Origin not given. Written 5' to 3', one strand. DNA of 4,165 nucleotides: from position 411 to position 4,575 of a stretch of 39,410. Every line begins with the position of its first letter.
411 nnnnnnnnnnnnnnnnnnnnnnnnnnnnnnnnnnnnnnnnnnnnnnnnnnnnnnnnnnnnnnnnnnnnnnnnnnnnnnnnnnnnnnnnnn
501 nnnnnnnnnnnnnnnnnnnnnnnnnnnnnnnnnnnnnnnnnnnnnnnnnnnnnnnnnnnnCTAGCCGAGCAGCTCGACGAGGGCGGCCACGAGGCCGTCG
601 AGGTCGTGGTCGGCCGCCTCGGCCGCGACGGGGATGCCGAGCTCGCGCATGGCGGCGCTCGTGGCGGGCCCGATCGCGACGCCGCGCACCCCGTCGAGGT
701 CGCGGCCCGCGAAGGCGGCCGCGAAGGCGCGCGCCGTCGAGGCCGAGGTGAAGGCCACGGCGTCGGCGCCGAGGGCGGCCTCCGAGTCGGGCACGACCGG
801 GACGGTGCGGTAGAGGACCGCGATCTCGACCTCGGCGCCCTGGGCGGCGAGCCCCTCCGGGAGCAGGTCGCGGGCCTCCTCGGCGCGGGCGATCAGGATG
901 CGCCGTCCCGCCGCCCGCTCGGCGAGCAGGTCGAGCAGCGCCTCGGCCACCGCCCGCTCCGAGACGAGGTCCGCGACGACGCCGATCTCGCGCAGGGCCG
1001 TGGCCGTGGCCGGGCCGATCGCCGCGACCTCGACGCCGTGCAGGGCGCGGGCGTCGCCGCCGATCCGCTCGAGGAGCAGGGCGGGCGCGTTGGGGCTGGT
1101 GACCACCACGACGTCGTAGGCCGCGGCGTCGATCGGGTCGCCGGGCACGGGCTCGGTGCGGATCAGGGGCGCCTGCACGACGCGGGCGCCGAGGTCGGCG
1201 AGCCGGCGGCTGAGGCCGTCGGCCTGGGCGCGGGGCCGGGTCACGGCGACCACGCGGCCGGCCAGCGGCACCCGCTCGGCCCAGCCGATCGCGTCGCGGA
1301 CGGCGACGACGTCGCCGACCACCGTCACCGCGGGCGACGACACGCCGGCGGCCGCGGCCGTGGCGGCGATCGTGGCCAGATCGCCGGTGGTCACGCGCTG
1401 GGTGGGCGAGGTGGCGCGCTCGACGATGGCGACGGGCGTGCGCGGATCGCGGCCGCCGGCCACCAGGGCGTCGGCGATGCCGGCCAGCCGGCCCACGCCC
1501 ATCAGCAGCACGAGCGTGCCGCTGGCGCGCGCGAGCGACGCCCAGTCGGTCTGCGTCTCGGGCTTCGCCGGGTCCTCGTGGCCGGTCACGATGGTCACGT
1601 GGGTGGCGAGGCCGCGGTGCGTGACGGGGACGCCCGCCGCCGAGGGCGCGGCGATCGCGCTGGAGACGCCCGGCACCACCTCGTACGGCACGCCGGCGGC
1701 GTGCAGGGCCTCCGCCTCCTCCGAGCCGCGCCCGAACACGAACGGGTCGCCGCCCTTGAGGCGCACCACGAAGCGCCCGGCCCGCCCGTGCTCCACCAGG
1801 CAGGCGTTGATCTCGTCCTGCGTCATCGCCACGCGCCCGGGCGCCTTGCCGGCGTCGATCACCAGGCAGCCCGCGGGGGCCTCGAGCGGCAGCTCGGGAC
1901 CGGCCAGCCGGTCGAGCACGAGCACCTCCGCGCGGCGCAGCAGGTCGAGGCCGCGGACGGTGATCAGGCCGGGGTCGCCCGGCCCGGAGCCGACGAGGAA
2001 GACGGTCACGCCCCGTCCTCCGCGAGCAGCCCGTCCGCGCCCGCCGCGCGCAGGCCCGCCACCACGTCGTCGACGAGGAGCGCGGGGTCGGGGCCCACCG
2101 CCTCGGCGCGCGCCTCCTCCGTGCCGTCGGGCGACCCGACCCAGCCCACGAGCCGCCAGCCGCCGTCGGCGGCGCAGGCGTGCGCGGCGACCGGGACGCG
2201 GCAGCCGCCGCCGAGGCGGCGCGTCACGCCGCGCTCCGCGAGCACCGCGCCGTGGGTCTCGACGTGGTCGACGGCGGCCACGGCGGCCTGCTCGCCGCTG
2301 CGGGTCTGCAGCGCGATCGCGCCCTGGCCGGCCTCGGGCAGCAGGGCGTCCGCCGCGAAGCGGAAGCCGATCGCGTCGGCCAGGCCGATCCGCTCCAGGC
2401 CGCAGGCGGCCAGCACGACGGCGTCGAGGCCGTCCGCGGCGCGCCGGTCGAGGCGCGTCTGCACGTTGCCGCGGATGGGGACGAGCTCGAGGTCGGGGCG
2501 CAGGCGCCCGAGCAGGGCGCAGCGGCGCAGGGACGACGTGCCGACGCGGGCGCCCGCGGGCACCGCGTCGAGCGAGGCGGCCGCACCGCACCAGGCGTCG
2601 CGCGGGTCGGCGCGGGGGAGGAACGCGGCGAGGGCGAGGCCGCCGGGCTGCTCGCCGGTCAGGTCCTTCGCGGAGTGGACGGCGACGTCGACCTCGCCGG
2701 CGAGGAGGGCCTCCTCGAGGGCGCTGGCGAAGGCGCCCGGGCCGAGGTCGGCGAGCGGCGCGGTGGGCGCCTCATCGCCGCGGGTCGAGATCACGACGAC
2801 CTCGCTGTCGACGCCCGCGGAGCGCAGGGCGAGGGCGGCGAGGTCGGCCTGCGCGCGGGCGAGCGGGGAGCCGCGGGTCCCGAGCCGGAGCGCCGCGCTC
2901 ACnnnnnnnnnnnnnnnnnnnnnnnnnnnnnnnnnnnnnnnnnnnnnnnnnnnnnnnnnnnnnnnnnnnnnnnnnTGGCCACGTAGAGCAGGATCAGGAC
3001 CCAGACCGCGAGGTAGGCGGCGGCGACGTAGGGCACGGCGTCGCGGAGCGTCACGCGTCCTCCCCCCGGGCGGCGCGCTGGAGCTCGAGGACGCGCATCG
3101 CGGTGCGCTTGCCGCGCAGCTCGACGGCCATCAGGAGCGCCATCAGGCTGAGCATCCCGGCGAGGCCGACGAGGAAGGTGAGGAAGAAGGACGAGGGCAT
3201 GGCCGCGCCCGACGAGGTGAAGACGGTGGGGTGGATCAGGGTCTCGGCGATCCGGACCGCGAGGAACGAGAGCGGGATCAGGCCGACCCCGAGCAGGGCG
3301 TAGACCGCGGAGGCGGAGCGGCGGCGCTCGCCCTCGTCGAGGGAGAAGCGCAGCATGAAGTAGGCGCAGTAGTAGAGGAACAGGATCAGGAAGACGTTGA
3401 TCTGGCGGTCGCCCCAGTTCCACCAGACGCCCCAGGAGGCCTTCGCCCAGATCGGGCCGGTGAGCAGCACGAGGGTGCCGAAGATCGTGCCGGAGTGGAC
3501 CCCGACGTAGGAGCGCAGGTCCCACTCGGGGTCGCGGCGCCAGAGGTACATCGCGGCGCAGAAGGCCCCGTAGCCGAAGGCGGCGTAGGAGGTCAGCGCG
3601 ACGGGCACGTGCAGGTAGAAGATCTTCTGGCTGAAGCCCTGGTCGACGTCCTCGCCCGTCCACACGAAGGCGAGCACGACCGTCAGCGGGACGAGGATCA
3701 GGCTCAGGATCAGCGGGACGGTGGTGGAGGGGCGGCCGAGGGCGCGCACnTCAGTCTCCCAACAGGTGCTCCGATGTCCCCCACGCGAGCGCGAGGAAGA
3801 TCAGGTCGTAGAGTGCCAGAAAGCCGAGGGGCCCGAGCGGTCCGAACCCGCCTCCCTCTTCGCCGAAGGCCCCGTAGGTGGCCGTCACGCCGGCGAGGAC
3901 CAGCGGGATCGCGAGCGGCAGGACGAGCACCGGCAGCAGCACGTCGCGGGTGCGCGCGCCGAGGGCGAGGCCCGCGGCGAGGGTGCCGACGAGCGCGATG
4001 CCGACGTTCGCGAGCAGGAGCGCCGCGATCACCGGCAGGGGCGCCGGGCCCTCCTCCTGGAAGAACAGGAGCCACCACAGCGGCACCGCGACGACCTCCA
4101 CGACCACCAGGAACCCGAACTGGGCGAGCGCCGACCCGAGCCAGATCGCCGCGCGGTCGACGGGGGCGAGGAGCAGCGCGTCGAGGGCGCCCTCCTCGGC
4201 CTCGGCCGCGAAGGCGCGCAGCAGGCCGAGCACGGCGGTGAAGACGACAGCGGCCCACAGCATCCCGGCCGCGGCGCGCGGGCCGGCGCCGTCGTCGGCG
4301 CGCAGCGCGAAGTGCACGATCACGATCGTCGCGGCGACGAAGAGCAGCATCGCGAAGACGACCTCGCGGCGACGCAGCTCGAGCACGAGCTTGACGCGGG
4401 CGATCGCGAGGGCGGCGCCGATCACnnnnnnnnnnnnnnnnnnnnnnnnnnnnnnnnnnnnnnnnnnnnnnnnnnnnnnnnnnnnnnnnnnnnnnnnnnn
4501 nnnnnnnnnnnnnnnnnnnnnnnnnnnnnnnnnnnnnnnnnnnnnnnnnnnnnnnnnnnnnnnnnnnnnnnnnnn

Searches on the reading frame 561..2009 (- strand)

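Call 53: search_protein_families(library=pfam, proteins=[window:561-2009:-], max_evalue=0.00001)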
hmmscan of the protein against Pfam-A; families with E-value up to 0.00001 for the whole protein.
window:561-2009:- (482 aa): 2 families
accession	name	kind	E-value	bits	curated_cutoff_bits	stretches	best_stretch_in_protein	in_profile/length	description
PF02602.20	HEM4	-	1.7e-50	171.8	27.5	1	266-475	3-231/231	Uroporphyrinogen-III synthase HemD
PF00590.25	TP_methylase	-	4e-50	171.1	27.8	1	2-214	1-211/212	Tetrapyrrole (Corrin/Porphyrin) Methylases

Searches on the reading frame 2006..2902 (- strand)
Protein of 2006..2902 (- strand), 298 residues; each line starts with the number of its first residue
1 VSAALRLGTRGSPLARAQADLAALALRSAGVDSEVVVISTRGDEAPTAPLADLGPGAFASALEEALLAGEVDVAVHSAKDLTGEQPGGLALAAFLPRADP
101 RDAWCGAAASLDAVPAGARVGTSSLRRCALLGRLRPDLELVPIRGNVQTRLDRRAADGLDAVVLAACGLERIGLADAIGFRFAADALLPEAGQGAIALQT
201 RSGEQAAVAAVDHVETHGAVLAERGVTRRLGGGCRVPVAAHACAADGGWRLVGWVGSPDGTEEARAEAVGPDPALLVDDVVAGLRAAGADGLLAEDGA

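Call 53: search_protein_families(library=pfam, proteins=[window:2006-2902:-], max_evalue=0.00001)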
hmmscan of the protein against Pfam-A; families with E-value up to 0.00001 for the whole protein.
window:2006-2902:- (298 aa): 2 families
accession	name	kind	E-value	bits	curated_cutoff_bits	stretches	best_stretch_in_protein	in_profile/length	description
PF01379.25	Porphobil_deam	-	1.9e-62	210.9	22.1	1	5-206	1-204/207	Porphobilinogen deaminase, dipyromethane cofactor binding domain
PF03900.20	Porphobil_deamC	-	4e-11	43.6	26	1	219-270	3-56/74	Porphobilinogen deaminase, C-terminal domain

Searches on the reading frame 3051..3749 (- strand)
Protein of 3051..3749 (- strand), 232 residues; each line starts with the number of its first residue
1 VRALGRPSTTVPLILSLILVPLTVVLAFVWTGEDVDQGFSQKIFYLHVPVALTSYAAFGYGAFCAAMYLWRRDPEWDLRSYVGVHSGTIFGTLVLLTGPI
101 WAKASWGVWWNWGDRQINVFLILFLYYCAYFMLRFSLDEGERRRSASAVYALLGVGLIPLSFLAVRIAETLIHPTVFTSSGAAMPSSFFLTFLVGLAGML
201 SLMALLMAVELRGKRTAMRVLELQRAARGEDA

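Call 53: search_protein_families(library=pfam, proteins=[window:3051-3749:-], max_evalue=0.00001)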
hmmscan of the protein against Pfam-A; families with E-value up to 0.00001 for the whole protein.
window:3051-3749:- (232 aa): 1 family
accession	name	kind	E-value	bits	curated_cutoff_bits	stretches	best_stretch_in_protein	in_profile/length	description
PF01578.25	Cytochrom_C_asm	-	6.7e-28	98.2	29.9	1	14-172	40-211/212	Cytochrome C assembly protein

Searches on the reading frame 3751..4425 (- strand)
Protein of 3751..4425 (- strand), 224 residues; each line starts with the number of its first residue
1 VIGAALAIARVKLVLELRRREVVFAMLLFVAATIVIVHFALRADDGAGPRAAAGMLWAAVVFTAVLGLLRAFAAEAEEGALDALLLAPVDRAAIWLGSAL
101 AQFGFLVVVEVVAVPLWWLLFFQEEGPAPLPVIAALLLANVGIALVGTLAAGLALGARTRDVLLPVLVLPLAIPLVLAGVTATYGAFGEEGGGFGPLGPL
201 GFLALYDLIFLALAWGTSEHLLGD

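Call 53: search_protein_families(library=pfam, proteins=[window:3751-4425:-], max_evalue=0.00001)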
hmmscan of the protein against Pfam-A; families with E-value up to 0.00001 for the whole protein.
window:3751-4425:- (224 aa): 1 family
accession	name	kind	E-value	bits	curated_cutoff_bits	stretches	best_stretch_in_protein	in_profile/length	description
PF03379.19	CcmB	-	3.5e-25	89.1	24.9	1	7-184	3-179/215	CcmB protein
